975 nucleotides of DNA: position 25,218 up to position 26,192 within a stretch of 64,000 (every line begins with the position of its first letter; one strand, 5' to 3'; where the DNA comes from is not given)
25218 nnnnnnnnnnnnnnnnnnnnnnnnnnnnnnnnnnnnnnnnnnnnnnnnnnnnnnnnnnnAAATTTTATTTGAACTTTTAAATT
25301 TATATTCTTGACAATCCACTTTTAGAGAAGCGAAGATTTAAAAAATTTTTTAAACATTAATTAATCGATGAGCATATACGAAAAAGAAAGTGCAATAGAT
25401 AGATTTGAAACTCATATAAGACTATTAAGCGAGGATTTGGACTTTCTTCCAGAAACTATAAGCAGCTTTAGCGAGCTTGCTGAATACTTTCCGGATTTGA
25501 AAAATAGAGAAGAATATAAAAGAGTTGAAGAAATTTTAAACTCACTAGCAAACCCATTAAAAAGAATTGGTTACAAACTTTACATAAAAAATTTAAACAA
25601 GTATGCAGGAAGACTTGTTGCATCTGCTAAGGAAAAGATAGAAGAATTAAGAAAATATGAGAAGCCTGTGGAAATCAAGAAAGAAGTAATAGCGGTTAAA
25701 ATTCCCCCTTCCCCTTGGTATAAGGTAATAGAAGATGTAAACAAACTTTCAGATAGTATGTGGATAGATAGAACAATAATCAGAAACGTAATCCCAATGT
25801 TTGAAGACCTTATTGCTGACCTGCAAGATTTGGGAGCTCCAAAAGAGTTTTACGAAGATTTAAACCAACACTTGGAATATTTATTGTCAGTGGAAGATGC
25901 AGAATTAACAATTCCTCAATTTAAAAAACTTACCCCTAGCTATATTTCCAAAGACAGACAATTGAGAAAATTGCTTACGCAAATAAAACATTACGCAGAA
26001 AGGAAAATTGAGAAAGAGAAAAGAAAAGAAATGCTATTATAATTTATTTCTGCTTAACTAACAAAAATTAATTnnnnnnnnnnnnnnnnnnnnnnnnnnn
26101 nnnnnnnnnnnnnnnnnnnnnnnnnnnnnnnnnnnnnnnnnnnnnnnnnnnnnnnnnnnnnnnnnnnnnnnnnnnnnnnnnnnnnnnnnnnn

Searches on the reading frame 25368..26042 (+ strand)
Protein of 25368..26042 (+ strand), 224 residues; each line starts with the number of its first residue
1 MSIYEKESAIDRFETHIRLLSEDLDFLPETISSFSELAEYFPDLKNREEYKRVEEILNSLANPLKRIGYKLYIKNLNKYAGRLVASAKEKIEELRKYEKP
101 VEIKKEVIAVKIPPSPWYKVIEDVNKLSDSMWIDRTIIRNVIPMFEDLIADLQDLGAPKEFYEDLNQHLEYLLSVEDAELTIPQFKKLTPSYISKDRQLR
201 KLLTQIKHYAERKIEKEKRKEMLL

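Call 16: search_protein_families(library=pfam, proteins=[window:25368-26042:+], max_evalue=0.01)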
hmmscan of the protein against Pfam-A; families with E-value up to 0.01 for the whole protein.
window:25368-26042:+ (224 aa): 1 family
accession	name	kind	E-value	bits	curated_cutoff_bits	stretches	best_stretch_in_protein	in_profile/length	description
PF19443.4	DAHL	-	0.0058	16.8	38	0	2-47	78-123/221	DAHL domain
